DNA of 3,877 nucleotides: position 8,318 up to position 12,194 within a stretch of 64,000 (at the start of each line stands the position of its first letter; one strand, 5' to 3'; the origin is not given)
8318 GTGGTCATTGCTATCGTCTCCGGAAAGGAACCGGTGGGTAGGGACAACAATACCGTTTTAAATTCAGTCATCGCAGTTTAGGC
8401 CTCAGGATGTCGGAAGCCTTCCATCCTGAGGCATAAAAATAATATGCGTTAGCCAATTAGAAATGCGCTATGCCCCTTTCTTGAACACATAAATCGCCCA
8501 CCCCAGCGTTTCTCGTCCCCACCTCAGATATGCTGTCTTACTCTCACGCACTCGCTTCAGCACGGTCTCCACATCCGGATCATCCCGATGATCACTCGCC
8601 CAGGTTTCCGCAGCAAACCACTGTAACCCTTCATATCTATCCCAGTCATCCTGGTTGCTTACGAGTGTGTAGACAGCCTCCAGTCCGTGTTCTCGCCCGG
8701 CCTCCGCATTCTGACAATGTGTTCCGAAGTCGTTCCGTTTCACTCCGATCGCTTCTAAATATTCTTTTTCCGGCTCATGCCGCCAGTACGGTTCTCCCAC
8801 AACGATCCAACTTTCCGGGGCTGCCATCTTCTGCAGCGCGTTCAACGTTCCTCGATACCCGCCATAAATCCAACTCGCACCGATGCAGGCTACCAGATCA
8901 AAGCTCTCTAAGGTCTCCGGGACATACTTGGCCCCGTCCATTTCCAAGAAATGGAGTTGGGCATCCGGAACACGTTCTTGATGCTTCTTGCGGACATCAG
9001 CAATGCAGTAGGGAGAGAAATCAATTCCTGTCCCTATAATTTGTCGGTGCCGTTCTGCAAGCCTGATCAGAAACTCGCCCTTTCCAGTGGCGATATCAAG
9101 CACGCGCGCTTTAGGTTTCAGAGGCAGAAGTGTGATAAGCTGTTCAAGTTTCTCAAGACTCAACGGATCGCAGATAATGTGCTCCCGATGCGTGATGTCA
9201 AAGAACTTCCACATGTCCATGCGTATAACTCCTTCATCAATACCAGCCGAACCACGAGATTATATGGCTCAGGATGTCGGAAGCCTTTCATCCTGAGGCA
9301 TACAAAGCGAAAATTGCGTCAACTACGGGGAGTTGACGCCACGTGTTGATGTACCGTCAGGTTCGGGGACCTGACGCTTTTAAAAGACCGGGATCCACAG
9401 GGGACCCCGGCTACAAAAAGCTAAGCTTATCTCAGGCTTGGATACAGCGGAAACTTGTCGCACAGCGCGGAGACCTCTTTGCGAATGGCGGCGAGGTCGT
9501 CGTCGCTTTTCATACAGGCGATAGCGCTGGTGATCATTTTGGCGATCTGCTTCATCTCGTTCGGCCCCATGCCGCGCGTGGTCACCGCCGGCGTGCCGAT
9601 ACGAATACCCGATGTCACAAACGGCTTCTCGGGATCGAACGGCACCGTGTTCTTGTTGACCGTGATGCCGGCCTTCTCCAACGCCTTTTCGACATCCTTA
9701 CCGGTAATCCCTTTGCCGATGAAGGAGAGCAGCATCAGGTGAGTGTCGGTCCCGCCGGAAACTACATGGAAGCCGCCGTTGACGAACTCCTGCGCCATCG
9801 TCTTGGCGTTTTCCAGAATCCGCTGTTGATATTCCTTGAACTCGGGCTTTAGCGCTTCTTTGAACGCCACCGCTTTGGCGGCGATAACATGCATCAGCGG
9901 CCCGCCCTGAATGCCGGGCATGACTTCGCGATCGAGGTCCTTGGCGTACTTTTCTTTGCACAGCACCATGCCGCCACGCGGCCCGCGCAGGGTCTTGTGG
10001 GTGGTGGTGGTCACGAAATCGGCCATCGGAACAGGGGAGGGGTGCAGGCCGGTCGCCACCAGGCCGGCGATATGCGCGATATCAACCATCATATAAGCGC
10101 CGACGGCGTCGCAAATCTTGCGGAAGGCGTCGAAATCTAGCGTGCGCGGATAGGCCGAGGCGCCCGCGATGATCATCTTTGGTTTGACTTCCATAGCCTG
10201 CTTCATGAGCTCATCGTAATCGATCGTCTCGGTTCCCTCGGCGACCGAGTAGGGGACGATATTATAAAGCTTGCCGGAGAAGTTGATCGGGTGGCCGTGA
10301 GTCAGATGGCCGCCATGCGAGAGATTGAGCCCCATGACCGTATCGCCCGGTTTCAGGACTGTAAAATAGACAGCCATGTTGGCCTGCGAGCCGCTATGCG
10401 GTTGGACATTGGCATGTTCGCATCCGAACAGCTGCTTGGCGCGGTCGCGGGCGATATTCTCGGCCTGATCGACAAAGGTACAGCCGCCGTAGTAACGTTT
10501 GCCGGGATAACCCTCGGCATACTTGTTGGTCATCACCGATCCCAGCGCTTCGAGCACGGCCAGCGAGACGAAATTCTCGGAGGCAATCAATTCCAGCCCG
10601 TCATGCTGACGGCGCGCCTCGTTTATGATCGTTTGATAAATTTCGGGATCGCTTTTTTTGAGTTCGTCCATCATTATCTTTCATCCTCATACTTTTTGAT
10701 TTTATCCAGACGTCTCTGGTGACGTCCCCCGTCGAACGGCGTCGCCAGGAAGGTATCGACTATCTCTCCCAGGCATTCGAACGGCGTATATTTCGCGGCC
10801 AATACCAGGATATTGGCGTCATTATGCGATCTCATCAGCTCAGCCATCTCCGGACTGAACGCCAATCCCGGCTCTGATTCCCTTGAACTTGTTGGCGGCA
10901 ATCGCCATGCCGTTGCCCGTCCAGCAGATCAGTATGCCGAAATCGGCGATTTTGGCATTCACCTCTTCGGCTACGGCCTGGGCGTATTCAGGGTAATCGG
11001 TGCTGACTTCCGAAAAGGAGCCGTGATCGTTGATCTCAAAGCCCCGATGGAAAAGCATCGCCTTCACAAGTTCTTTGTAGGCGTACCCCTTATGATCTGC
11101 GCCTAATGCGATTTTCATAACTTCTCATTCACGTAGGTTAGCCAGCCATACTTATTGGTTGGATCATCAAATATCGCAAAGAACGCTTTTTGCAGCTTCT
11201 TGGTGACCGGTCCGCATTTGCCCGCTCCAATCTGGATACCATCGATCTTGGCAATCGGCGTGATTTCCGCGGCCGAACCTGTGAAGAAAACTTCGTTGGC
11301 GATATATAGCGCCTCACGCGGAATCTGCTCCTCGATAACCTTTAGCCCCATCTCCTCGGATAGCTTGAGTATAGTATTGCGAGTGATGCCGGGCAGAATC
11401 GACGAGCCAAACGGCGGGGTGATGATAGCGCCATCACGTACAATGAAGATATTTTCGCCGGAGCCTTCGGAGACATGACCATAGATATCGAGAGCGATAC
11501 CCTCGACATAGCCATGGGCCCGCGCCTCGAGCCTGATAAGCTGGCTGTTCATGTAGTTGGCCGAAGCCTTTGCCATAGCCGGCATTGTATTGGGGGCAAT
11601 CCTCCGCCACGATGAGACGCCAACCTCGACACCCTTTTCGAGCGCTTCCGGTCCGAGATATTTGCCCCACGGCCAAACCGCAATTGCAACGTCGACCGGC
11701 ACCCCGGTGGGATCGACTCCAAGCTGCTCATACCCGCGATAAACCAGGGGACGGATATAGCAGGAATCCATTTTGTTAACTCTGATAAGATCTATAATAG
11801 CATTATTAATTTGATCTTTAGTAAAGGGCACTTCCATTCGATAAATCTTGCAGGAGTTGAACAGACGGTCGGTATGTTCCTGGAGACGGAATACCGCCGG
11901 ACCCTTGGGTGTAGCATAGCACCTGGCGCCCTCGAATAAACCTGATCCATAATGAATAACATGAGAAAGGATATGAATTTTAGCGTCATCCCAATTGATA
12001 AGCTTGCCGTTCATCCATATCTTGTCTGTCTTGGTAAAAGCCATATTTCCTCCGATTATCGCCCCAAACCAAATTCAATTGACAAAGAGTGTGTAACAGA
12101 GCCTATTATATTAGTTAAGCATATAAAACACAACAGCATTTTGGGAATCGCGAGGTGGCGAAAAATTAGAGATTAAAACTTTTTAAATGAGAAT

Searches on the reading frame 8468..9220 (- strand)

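Call 18: search_protein_families(library=pfam, proteins=[window:8468-9220:-], max_evalue=0.001)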
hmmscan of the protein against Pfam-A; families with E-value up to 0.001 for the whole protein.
window:8468-9220:- (250 aa): 5 families
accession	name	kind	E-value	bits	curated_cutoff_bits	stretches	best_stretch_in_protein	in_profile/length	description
PF13649.12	Methyltransf_25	-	3e-11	44.3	27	1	40-119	1-76/97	Methyltransferase domain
PF13847.12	Methyltransf_31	-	2.7e-09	37.3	27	1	35-145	2-113/145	Methyltransferase domain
PF08242.18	Methyltransf_12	-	3.4e-08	34.5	30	1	41-136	1-95/98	Methyltransferase domain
PF13489.12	Methyltransf_23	-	1.6e-07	31.6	27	1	25-169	9-142/164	Methyltransferase domain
PF08241.18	Methyltransf_11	-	7.9e-07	30.1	21.2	1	41-136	1-90/95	Methyltransferase domain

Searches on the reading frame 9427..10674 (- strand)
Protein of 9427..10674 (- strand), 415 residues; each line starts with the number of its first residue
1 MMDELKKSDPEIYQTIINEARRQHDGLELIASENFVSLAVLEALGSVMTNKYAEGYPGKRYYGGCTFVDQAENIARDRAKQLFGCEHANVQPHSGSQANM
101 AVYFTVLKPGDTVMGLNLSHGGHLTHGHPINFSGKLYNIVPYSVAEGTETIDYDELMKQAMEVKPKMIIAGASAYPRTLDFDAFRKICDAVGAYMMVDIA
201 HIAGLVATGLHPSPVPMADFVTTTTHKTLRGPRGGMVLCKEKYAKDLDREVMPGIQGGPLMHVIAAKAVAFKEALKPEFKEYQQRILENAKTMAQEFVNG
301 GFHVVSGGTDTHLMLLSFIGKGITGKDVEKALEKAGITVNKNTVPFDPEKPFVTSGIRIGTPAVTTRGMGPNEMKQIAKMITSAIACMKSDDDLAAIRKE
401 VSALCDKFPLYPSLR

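Call 18: search_protein_families(library=pfam, proteins=[window:9427-10674:-], max_evalue=0.001)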
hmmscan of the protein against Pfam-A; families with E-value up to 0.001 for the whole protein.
window:9427-10674:- (415 aa): 3 families
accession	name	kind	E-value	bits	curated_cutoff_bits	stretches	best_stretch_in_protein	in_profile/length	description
PF00464.25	SHMT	-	3.8e-172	572.8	27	1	5-381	1-399/399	Serine hydroxymethyltransferase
PF00155.27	Aminotran_1_2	-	3.3e-09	36.8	19.7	1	79-365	51-350/361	Aminotransferase class I and II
PF01212.27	Beta_elim_lyase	-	7.2e-05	22.7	27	1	73-314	35-247/288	Beta-eliminating lyase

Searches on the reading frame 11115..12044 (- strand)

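Call 18: search_protein_families(library=pfam, proteins=[window:11115-12044:-], max_evalue=0.001)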
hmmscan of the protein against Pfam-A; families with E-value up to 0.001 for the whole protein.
window:11115-12044:- (309 aa): 1 family
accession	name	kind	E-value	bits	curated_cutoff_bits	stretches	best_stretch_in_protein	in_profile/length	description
PF01063.24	Aminotran_4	-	2e-50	172.1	28.5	1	35-267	1-223/223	Amino-transferase class IV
